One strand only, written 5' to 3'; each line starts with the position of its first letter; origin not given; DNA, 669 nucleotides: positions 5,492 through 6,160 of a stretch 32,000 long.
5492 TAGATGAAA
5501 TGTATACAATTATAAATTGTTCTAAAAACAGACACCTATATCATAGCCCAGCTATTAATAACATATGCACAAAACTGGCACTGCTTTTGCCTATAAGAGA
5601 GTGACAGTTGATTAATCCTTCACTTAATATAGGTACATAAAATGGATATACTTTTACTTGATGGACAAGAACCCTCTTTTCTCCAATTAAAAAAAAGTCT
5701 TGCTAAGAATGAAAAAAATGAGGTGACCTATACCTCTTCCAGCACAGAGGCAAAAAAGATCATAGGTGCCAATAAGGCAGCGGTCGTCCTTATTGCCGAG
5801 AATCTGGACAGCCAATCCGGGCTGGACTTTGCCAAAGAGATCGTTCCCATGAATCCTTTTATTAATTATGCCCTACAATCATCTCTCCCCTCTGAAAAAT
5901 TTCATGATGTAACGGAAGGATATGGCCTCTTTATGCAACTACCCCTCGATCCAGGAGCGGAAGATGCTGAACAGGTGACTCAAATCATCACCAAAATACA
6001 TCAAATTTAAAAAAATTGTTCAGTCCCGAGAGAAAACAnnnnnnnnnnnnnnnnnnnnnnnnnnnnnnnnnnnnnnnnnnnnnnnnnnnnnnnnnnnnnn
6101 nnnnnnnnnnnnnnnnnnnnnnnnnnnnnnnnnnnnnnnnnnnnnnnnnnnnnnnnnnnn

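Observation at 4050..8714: Sigma-54-controlled Fe-S ATPase / NifX-like cassette between selC and nrfHA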

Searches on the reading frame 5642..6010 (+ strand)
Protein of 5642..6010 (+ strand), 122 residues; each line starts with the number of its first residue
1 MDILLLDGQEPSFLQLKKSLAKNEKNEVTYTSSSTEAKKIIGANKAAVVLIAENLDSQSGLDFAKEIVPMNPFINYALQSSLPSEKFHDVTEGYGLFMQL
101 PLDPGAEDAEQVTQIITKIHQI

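Call 4: search_protein_families(library=pfam, proteins=[window:5642-6010:+], max_evalue=0.01)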
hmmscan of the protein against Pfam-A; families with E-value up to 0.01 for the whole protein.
window:5642-6010:+ (122 aa): 1 family
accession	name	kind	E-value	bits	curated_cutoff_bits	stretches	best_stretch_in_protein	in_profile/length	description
PF00072.30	Response_reg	-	0.0013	19.3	30.2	1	10-71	7-68/111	Response regulator receiver domain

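Call 23: find_homologous_proteins(query=window:5642-6010:+, max_evalue=0.001)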
Query window:5642-6010:+ (122 aa): 5 proteins with E <= 0.001 among 13 candidates.
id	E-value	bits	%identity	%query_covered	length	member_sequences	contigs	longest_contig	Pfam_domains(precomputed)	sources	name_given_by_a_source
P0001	3.7e-71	254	100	100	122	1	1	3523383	-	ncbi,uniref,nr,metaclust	ncbi:hypothetical protein [Desulfotalea psychrophila]|uniref:Related to two-component system respons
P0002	4.9e-59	215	84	100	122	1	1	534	-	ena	-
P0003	1.2e-52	195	76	100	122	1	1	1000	-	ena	-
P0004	1.4e-18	85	38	98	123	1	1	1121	PF00072.31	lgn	-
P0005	1.1e-15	76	38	96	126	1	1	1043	-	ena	-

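Call 24: search_protein_families(library=ncbifam, proteins=[window:5642-6010:+], max_evalue=0.01)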
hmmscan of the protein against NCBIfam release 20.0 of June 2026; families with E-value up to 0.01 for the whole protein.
window:5642-6010:+ (122 aa): 0 families

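Call 45: search_protein_families(library=pfam, alignment_id=A2, max_evalue=0.01)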
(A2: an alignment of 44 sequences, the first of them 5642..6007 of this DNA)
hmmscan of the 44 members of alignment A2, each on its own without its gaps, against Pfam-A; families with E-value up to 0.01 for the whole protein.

A. member 1, window:5642-6007:+ (122 aa): 1 family
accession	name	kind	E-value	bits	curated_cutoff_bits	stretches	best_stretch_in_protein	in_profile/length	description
PF00072.30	Response_reg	-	0.0013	19.3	30.2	1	10-71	7-68/111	Response regulator receiver domain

B. families by the number of members that match (of 44 scanned): 4 families
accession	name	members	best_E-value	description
PF00072.30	Response_reg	37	3e-10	Response regulator receiver domain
PF05960.17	DUF885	1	0.00094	Bacterial protein of unknown function (DUF885)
PF20274.4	cREC_REC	1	0.0021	Cyclic-phosphate processing Receiver domain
PF02844.21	GARS_N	1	0.0033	Phosphoribosylglycinamide synthetase, N domain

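Call 77: search_protein_representatives(alignment_id=A3)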
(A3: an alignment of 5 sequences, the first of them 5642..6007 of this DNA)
Query: 5 sequences, 123 profile positions. Proteins with E-value up to 0.001 (for the whole library): 814; up to 1e-10: 492; up to 1e-30: 13. The best 150 are listed.
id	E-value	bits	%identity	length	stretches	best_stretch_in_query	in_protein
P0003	9.8e-59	213.0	-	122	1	1-123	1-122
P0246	3.7e-48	178.8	-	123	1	3-121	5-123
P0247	7.6e-42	158.4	-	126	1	1-123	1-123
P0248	5.2e-36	139.6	-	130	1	3-123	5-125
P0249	1.2e-33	131.9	-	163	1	1-123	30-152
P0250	5.3e-32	126.6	-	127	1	3-121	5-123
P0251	8.8e-32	125.9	-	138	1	3-123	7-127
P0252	1.5e-31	125.1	-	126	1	1-121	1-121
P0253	1.9e-31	124.8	-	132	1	3-120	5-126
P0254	2.3e-31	124.6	-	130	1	1-123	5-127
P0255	4.3e-31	123.7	-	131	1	1-120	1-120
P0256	8.4e-31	122.8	-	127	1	3-123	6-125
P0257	9.2e-31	122.6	-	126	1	1-121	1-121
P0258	1.6e-30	121.9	-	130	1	3-123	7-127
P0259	2.3e-30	121.4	-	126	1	1-121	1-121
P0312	1.3e-22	96.3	-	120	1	1-122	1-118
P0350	6.2e-21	90.9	-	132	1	1-121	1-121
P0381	6.2e-20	87.6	-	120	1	1-120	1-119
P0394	2.5e-19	85.7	-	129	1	1-122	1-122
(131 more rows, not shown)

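Call 78: find_encoding_contigs(protein=P0394, flank=6000, max_places=2)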
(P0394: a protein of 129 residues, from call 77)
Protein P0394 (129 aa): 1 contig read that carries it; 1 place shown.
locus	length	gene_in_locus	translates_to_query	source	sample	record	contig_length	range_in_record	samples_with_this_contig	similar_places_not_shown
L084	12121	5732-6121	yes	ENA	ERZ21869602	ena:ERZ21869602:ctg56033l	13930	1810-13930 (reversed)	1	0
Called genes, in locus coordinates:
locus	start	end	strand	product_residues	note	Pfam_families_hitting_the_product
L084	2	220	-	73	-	?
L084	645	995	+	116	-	PF02001:DUF134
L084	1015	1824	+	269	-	PF10609:ParA, PF01656:CbiA, PF02374:ArsA_ATPase (weak), PF09140:MipZ, PF13614:AAA_31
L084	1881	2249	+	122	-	PF02579:Nitro_FeMo-Co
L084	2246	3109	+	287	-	PF01656:CbiA, PF10609:ParA (faint), PF13237:Fer4_10 (weak), PF14697:Fer4_21 (weak), PF12838:Fer4_7 (weak), PF13187:Fer4_9 (weak), PF00037:Fer4 (weak), PF12837:Fer4_6 (weak), +2 more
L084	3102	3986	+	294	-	PF01656:CbiA, PF10609:ParA (faint), PF12838:Fer4_7 (faint), PF00037:Fer4 (faint), PF12797:Fer4_2 (faint), PF12837:Fer4_6 (faint), PF14697:Fer4_21 (weak), PF13187:Fer4_9 (weak), +1 more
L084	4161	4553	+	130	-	PF02579:Nitro_FeMo-Co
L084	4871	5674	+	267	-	PF04055:Radical_SAM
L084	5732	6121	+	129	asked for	PF00072:Response_reg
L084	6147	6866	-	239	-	PF00300:His_Phos_1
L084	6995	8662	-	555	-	PF00474:SSF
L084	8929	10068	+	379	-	PF07719:TPR_2 (faint), PF13428:TPR_14 (faint), PF13432:TPR_16 (faint), PF14559:TPR_19 (faint), PF13174:TPR_6 (weak)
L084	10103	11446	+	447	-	PF14559:TPR_19 (faint), PF01464:SLT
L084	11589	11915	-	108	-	-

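Call 79: find_encoding_contigs(protein=P0350, flank=6000, max_places=1)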
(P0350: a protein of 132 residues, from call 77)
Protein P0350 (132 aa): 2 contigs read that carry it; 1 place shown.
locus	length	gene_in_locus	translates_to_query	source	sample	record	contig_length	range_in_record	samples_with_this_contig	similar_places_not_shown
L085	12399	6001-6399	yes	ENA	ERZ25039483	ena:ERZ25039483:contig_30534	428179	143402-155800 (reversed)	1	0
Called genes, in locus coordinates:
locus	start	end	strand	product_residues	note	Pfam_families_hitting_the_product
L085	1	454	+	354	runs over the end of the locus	PF00005:ABC_tran, PF08352:oligo_HPY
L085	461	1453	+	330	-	PF00005:ABC_tran, PF08352:oligo_HPY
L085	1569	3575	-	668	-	-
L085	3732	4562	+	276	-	-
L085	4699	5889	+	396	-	PF08241:Methyltransf_11, PF13649:Methyltransf_25 (weak)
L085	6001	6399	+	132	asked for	PF00072:Response_reg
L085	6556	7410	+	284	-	PF01656:CbiA, PF10609:ParA, PF13614:AAA_31 (faint), PF12838:Fer4_7 (faint), PF00037:Fer4 (weak), PF13237:Fer4_10, PF14697:Fer4_21 (weak), PF10609:ParA (weak), +3 more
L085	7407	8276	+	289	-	PF01656:CbiA, PF10609:ParA (faint), PF12838:Fer4_7 (faint), PF00037:Fer4 (weak), PF12797:Fer4_2 (faint), PF14697:Fer4_21 (faint)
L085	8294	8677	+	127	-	PF02579:Nitro_FeMo-Co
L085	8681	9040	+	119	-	PF02579:Nitro_FeMo-Co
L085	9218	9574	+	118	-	PF08821:CGGC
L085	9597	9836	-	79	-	-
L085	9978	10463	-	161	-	PF02525:Flavodoxin_2, PF03358:FMN_red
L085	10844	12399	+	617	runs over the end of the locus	PF13188:PAS_8 (weak), PF00989:PAS, PF13426:PAS_9, PF08447:PAS_3, PF00989:PAS, PF13426:PAS_9, PF00512:HisKA, PF02518:HATPase_c, +4 more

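Call 80: find_encoding_contigs(protein=P0312, flank=6000, max_places=1)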
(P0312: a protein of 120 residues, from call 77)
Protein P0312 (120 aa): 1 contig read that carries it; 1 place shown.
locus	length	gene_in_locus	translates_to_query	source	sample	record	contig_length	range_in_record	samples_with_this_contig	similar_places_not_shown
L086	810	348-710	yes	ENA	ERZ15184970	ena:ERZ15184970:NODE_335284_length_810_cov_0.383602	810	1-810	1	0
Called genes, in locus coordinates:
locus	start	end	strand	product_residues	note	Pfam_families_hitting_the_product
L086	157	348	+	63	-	-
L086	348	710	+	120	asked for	-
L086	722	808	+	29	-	?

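Call 81: find_encoding_contigs(protein=P0381, flank=6000, max_places=1)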
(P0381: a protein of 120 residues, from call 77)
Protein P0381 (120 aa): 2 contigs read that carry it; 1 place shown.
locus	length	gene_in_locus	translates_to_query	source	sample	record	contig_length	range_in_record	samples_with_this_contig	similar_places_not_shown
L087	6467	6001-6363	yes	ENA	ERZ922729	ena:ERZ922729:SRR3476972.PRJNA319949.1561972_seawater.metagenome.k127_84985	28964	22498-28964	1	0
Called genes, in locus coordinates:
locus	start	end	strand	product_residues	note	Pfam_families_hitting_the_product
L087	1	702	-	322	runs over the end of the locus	PF13192:Thioredoxin_3 (weak)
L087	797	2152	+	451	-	PF00989:PAS, PF08448:PAS_4, PF13188:PAS_8 (weak), PF13426:PAS_9, PF00158:Sigma54_activat, PF14532:Sigma54_activ_2, PF25601:AAA_lid_14, PF02954:HTH_8, +2 more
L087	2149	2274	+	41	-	-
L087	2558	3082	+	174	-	PF02579:Nitro_FeMo-Co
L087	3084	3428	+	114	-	PF08821:CGGC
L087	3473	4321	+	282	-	PF00142:Fer4_NifH (faint), PF01656:CbiA, PF10609:ParA, PF00037:Fer4 (weak), PF13237:Fer4_10 (weak), PF14697:Fer4_21 (weak), PF13187:Fer4_9 (weak), PF00037:Fer4 (weak), +4 more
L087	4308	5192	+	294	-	PF01656:CbiA, PF10609:ParA (faint), PF12838:Fer4_7 (faint), PF00037:Fer4 (weak), PF12797:Fer4_2 (faint), PF14697:Fer4_21 (weak)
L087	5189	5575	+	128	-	PF02579:Nitro_FeMo-Co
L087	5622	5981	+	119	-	PF02579:Nitro_FeMo-Co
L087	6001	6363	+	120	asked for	PF00072:Response_reg (weak)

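Call 89: predict_structure(alignment_id=A4)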
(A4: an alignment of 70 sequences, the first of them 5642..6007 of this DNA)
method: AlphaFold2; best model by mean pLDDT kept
length: 122 residues; sequences in the alignment: 70
mean_pLDDT: 94.4   pTM: 0.88
mean pLDDT of the five models: 94.4, 94.0, 93.9, 92.1, 91.9
residues with pLDDT >= 90: 107; 70-90: 14; 50-70: 1; < 50: 0
segments of 3 or more residues with pLDDT < 50: none
pLDDT, mean of each block of 10 residues (from residue 1): 94 95 92 96 96 95 96 96 97 95 96 90 66
secondary structure, 60 per line:
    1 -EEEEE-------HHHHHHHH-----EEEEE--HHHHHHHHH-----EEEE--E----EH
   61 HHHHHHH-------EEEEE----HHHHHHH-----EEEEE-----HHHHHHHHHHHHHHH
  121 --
elements in order: E2-6 H14-21 E27-31 H34-42 E48-51 H60-67 E75-79 H84-90 E96-100 H106-120

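Call 91: fold_search(model_id=the predicted structure, library=pdb)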
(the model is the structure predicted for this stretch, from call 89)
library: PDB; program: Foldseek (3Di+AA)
matches with E <= 10: 1893; with E <= 0.001: 394
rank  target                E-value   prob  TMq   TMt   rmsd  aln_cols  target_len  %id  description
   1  5uic_B                1.9e-06  1.00  0.76  0.77   3.1       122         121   19  Structure of the Francisella response regulator receiver domain, QseB (released 2017-08-16)
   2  6ifh                  2.5e-06  1.00  0.77  0.79   2.7       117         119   17  Unphosphorylated Spo0F from Paenisporosarcina sp. TG-14 (released 2019-01-16)
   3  6swb_B                2.6e-06  1.00  0.80  0.75   2.8       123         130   15  The REC domain of AraT, a response regulator from Geobacillus stearothermophilus (released 2020-10-14)
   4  3i5a                  3.0e-06  1.00  0.76  0.32   2.7       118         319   19  Crystal structure of full-length WpsR from Pseudomonas syringae (released 2009-08-18)
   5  1zh2_A                3.2e-06  1.00  0.79  0.80   2.7       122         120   11  Crystal Structure Of The Calcium-Bound Receiver Domain Of Kdp Potassium Transport System Response Regulator KdpE (released 2005-12-13)
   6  7pvk_A                3.4e-06  1.00  0.74  0.20   2.6       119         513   19  X-ray structure of dimeric PorX (T272A mutant), in complex with pGpG. (released 2022-12-14)
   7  8tff_B                3.9e-06  1.00  0.74  0.20   2.7       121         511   20  PorX with BeF3 phosphate analog (released 2024-04-17)
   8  8p6f_B                4.1e-06  1.00  0.75  0.20   2.6       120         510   20  Crystal structure of PorX-Fj (released 2024-04-03)
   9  4uhj_A                4.1e-06  1.00  0.77  0.75   2.8       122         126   17  Crystal structure of the receiver domain of CpxR from E. coli (orthorhombic form) (released 2016-04-13)
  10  3q15_C                4.7e-06  1.00  0.76  0.79   2.7       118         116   14  Crystal Structure of RapH complexed with Spo0F (released 2011-02-23)
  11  4le0_A                4.7e-06  1.00  0.75  0.71   2.7       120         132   14  Crystal structure of the receiver domain of DesR in complex with beryllofluoride and magnesium (released 2014-07-16)
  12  8ted_B                4.7e-06  1.00  0.74  0.20   2.6       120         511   20  PorX primitive orthorhombic crystal form (released 2024-04-17)
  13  3crn_A                5.0e-06  1.00  0.73  0.70   3.7       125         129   14  Crystal structure of response regulator receiver domain protein (CheY-like) from Methanospirillum hungatei JF-1 (released 2008-04-22)
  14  5iuk_F                5.4e-06  1.00  0.76  0.70   2.7       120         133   14  Crystal structure of the DesK-DesR complex in the phosphotransfer state with high Mg2+ (150 mM) (released 2016-12-21)
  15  7pv7_B                5.4e-06  1.00  0.74  0.20   2.6       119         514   19  Crystal structure of dimeric Porphyromonas gingivalis PorX, a type 9 secretion system response regulator. (released 2022-12-14)
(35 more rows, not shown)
